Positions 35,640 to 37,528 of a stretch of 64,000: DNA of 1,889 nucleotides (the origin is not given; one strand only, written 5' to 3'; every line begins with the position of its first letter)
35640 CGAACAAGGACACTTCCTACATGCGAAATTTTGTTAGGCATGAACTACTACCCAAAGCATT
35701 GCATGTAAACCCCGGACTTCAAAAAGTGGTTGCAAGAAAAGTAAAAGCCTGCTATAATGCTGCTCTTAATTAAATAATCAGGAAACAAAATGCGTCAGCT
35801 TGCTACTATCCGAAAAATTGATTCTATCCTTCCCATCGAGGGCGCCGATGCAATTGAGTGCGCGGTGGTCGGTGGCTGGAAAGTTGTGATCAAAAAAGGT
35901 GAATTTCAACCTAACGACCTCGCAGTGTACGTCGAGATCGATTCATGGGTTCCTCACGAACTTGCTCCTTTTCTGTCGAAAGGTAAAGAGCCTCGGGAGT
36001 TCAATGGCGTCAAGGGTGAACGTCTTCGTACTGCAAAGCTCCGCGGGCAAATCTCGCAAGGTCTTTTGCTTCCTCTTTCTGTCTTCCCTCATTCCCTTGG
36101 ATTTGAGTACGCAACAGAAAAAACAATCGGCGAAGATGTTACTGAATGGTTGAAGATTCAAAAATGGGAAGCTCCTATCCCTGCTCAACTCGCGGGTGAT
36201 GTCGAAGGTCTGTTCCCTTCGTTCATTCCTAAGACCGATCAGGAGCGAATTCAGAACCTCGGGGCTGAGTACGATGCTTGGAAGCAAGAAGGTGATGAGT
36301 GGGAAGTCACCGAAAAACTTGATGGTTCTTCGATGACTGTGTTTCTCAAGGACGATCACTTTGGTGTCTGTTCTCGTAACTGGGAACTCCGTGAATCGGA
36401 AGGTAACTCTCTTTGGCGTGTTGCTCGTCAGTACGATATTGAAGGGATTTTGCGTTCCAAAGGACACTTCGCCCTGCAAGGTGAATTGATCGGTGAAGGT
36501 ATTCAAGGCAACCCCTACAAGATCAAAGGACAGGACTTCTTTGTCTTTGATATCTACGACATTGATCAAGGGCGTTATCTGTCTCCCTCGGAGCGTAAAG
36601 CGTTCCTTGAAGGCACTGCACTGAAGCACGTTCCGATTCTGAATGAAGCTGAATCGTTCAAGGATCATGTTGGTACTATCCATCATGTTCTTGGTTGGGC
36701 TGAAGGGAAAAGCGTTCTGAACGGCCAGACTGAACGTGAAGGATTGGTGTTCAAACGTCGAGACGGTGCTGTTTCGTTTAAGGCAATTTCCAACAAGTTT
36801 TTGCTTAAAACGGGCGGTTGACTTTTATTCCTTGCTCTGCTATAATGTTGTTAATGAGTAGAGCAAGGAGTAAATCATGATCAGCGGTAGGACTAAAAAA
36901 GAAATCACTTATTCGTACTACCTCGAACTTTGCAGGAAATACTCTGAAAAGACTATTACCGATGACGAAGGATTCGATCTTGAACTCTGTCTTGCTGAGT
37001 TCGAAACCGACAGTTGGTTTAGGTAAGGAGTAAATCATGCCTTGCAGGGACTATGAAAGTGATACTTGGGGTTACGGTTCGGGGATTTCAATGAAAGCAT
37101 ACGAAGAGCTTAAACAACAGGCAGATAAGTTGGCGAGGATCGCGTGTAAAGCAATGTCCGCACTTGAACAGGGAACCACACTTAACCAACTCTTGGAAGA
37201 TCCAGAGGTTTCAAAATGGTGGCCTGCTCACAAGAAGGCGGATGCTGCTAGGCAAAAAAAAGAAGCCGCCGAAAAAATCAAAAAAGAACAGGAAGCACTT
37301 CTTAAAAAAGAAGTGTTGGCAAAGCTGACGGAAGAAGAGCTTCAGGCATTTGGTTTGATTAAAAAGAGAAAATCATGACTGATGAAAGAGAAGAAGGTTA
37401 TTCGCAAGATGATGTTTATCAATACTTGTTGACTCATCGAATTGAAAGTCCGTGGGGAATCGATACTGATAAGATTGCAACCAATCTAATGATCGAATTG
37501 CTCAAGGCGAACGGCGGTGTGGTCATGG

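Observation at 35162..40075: Expanded RNA-repair toolkit: kinase-only Pnk, three distinct ligase-type nucleotidyltransferases, a metallophosphoesterase and a PP-loop enzyme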

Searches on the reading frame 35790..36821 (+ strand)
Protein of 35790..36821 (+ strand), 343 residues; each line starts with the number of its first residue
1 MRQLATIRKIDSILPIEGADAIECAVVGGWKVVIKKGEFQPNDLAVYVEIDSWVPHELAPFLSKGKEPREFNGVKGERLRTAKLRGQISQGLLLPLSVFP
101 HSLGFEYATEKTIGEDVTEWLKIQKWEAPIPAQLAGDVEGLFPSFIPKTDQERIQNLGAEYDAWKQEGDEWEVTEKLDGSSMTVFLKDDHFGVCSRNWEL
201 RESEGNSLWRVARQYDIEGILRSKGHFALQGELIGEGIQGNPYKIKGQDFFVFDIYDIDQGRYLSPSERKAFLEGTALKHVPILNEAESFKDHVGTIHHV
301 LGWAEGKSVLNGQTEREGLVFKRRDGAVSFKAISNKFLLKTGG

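Call 3: search_protein_families(library=pfam, proteins=[window:35790-36821:+], max_evalue=0.01)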
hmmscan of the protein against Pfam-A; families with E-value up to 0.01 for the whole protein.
window:35790-36821:+ (343 aa): 2 families
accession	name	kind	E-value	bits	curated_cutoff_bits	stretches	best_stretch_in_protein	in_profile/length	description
PF09414.15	RNA_ligase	-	5.4e-33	115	27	1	169-332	1-170/171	RNA ligase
PF21189.3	PHA02142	-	2.9e-28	98.6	27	1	4-96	1-92/92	PHA02142 OB-fold domain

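Call 4: search_protein_families(library=phrogs, proteins=[window:35790-36821:+], max_evalue=0.001)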
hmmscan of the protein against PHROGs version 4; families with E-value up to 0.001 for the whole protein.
window:35790-36821:+ (343 aa): 2 families
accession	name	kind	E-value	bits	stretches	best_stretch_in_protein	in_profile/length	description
phrog_968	-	DNA, RNA and nucleotide metabolism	3.2e-95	320.4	1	1-342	7-393/398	RNA ligase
phrog_548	-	DNA, RNA and nucleotide metabolism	2e-18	67.7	1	152-327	19-216/341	RNA ligase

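Call 7: search_dna_similar(query=window:35790-36821:+, collection=phages, mode=protein, max_rows=25)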
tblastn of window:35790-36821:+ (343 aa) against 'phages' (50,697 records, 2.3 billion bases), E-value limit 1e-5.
Records with a match: 341; places in all: 341; records where one place covers at least 80% of the query: 335.
Best place of each record, by identity: <60% 341.
By first word of the organism name: Pseudomonas 219; Aeromonas 44; Erwinia 10; Sinorhizobium 7; uncultured 5; Burkholderia 5; Ralstonia 5; Xanthomonas 4; Salmonella 4; Yersinia 4; and 20 more.
By host as written in the record: Pseudomonas aeruginosa 75; Pseudomonas aeruginosa PAO1 26; - 23; Pseudomonas aeruginosa PAK 14; Aeromonas salmonicida 13; Aeromonas hydrophila BIOTECH 10089 11; Pseudomonas sp. 9; Pseudomonas syringae pv. porri LMG 28495 8; and 98 more.
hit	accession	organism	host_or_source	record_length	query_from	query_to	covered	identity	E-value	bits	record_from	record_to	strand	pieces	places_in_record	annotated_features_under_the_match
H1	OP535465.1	Synechococcus phage S-CREM1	Synechococcus sp. CB0101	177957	1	340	99%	58.1%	2e-112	364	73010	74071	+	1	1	RNA ligase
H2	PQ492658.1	Limnohabitans phage DC31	Limnohabitans sp. DCL3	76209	2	341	99%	54.4%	2e-98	324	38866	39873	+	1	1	hypothetical protein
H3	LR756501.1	uncultured phage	metagenomic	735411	1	342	100%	45.3%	1e-71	247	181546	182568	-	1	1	record has no annotation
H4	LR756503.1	uncultured phage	metagenomic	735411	1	342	100%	45.3%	1e-71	247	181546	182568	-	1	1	record has no annotation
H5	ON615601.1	Synechococcus phage BUCT-ZZ01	Synechococcus elongatus PCC 7942 = ...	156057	2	340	99%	45.4%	9e-79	267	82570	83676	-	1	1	hypothetical protein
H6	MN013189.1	Microcystis phage Mic1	Cyanobacteria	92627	2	340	99%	44.8%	2e-69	240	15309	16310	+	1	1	RNA ligase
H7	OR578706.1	Microcoleus phage My-WqHQDG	river water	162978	1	339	99%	43.6%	1e-61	218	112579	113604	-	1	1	RNA ligase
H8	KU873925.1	Pseudomonas phage pf16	Pseudomonas putida PpG1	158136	2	342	99%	43.2%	9e-76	259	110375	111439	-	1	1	hypothetical protein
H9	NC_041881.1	Pseudomonas phage pf16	Pseudomonas putida PpG1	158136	2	342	99%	43.2%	9e-76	259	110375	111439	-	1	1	RNA ligase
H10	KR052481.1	Sinorhizobium phage phiM19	Sinorhizobium meliloti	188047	2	340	99%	42.0%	8e-59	210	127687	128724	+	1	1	2'-5' RNA ligase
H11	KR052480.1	Sinorhizobium phage phiM7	Sinorhizobium meliloti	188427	2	340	99%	42.0%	8e-59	210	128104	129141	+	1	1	RNA ligase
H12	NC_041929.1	Sinorhizobium phage phiM7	Sinorhizobium meliloti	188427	2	340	99%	42.0%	8e-59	210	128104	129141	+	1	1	RNA ligase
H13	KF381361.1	Sinorhizobium phage phiM12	Sinorhizobium meliloti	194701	2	340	99%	42.0%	8e-59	210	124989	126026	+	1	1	putative RNA ligase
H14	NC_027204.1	Sinorhizobium phage phiM12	Sinorhizobium meliloti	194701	2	340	99%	42.0%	8e-59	210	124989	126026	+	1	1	RNA ligase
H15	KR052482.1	Sinorhizobium phage phiN3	Sinorhizobium meliloti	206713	2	340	99%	42.0%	8e-59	210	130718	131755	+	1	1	RNA ligase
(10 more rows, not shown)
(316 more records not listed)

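Call 14: search_protein_families(library=ncbifam, proteins=[window:35790-36821:+], max_evalue=0.01)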
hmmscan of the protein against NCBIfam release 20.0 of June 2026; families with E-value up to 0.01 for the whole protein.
window:35790-36821:+ (343 aa): 2 families
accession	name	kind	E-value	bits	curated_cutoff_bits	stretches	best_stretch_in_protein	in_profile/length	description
TIGR02306.1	RNA_lig_DRB0094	equivalog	8.8e-56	189.2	151.15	1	3-340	1-341/341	RNA ligase (ATP)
TIGR01209.1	TIGR01209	hypoth_equivalog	1.8e-08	33.6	136.9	1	210-328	117-230/375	RNA ligase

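Call 19: search_solved_structures(query=window:35790-36821:+, max_evalue=0.1, show_alignments=1)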
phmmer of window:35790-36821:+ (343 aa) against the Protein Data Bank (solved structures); distinct sequences matched with E-value up to 0.1: 10.
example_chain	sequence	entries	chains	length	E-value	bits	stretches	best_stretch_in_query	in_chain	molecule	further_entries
5cot_A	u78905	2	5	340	2.6e-101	342.2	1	2-340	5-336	Naegleria gruberi RNA ligase | RNA ligase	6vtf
6vt8_A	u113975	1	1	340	1.8e-100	339.4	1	2-340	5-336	RNA Ligase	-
5cou_A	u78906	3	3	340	1.8e-100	339.4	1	2-340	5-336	Naegleria gruberi RNA ligase | RNA ligase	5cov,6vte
6vt9_A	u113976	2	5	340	1.8e-100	339.4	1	2-340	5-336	RNA ligase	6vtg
6vt0_A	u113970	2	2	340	1.8e-100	339.4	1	2-340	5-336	RNA Ligase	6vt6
6vt3_A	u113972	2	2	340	1.8e-100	339.4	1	2-340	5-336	RNA Ligase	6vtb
6vt4_A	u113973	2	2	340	1.8e-100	339.4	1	2-340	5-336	RNA Ligase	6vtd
6vt1_A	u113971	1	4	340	3.4e-100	338.5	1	2-340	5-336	RNA Ligase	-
6vt5_A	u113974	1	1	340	6.5e-100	337.6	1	3-340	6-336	RNA Ligase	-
2vug_A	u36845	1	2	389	0.0034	19.5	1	222-301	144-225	PAB1020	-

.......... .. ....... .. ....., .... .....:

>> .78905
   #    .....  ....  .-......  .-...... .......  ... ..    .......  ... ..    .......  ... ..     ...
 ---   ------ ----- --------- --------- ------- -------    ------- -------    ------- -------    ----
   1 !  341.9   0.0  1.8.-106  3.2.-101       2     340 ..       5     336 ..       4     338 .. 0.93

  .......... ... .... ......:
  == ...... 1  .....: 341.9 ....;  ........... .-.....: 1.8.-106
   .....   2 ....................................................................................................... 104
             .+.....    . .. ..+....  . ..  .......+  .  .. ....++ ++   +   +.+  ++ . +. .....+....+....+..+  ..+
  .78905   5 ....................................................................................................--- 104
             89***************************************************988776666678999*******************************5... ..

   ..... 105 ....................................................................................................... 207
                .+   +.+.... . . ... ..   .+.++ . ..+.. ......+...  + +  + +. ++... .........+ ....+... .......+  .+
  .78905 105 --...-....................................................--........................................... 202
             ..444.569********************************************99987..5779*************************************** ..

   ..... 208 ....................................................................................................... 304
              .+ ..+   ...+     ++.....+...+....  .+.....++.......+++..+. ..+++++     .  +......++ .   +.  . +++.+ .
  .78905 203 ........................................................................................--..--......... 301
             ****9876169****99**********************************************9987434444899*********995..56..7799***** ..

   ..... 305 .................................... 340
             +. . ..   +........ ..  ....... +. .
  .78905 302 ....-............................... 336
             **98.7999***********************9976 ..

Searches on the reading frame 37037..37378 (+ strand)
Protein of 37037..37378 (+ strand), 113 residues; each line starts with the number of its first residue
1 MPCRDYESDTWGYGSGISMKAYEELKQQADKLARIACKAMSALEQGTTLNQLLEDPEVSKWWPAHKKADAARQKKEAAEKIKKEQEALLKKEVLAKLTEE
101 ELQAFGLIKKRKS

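Call 85: search_protein_families(library=phrogs, proteins=[window:37037-37378:+], max_evalue=0.001)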
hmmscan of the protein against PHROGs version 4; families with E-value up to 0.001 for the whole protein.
window:37037-37378:+ (113 aa): 1 family
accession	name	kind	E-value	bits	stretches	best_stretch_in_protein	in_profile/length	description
phrog_34941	-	unknown function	4.7e-08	34.2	1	31-103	25-95/103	-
